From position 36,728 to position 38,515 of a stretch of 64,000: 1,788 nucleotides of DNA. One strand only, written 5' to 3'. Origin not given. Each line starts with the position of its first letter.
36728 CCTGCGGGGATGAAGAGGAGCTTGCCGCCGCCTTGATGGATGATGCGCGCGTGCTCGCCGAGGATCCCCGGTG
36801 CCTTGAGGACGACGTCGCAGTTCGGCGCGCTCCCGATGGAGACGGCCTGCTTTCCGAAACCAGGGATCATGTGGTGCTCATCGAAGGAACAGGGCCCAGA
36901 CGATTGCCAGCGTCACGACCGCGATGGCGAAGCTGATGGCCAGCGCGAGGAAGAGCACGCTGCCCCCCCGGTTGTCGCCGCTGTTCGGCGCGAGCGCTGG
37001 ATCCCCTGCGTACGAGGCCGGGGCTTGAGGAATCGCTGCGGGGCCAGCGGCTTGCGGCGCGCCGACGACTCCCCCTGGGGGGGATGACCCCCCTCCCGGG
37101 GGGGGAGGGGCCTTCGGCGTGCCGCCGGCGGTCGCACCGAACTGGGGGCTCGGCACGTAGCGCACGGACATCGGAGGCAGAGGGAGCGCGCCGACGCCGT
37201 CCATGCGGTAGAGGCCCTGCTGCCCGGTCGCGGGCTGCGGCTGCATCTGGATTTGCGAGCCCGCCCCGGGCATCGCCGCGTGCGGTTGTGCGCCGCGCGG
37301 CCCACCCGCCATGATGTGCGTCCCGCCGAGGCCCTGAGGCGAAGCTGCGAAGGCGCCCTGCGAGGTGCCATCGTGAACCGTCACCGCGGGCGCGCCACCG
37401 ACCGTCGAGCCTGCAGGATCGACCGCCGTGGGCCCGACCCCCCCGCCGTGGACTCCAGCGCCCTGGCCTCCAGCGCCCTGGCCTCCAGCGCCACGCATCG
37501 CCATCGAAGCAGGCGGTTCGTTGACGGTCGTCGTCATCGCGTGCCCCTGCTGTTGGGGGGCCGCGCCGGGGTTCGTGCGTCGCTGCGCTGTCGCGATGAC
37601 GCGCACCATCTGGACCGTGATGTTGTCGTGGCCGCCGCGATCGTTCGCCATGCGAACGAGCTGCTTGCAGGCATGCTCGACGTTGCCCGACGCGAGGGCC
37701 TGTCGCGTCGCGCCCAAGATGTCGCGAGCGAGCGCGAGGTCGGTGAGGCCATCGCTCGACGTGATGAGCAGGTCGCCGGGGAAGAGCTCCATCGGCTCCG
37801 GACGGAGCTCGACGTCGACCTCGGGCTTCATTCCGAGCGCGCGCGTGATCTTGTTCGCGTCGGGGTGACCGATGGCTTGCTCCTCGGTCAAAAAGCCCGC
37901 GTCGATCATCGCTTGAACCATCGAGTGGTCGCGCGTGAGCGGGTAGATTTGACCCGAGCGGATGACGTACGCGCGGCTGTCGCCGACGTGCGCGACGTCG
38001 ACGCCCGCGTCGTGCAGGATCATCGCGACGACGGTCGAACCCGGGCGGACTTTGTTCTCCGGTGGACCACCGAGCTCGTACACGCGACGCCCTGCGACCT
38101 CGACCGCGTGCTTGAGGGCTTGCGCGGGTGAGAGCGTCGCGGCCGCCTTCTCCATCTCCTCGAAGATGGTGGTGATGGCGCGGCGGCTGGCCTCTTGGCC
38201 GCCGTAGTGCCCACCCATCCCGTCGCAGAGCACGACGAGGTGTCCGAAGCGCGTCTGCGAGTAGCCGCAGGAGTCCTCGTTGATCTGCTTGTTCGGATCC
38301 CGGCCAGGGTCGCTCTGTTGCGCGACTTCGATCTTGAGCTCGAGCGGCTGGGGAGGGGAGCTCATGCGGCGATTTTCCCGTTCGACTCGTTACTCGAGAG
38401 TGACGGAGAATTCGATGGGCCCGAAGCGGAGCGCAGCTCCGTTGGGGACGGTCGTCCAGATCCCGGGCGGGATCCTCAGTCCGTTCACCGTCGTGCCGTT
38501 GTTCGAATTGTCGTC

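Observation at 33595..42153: Compact phospho-threonine signalling cassette: triple-FHA ABCG transporter, PP2C phosphatase, exo-vWA/endo-FHA membrane protein and zinc-ribbon/PG-repeat/FHA protein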

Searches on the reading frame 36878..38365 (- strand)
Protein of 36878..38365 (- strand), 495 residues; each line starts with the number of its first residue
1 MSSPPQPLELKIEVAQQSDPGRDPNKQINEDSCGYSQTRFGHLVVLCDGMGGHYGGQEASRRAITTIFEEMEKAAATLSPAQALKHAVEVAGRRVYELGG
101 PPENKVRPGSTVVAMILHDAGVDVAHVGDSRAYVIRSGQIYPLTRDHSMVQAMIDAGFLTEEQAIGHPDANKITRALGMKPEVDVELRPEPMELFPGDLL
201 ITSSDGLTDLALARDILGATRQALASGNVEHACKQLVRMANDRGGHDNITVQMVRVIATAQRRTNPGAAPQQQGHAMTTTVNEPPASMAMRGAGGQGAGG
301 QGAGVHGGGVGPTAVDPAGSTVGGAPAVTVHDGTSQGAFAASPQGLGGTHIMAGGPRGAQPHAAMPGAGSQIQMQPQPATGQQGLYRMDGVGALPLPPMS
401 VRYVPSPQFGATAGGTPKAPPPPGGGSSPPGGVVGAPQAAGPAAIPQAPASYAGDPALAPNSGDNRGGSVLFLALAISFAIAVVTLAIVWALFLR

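Call 8: search_protein_families(library=pfam, proteins=[window:36878-38365:-], max_evalue=0.01)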
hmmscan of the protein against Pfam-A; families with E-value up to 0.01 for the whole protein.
window:36878-38365:- (495 aa): 3 families
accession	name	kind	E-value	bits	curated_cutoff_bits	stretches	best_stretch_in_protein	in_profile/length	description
PF13672.11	PP2C_2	-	3.4e-11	43.5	24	1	25-232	8-200/209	Protein phosphatase 2C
PF00481.26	PP2C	-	6.1e-10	39.6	20.3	1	49-148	42-141/255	Protein phosphatase 2C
PF07228.17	SpoIIE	-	6.1e-06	26.8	25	1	174-256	102-191/192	Stage II sporulation protein E (SpoIIE)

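Call 50: search_protein_families(library=ncbifam, proteins=[window:36878-38365:-], max_evalue=0.001)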
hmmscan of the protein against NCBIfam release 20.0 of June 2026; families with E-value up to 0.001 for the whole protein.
window:36878-38365:- (495 aa): 2 families
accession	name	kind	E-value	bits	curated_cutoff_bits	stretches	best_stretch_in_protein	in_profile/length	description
NF033484.1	Stp1_PP2C_phos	equivalog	1.8e-55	188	230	1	26-254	8-231/232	Stp1/IreP family PP2C-type Ser/Thr phosphatase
NF011149.0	PRK14559.1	equivalog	1.8e-38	132.7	374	1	43-259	413-634/642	serine/threonine phosphatase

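Call 51: search_protein_families(library=padloc, proteins=[window:36878-38365:-], max_evalue=0.001)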
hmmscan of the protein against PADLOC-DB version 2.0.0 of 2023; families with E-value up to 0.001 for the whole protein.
window:36878-38365:- (495 aa): 1 family
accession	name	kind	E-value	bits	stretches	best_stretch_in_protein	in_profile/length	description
PDLC04518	PDC-M21C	-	7.1e-06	23.4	1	16-206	7-185/243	-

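Call 81: find_encoding_contigs(protein=window:36878-38365:-, flank=10000, max_places=2)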
Protein window:36878-38365:- (495 aa): no gene with exactly this product is on record in the collection.
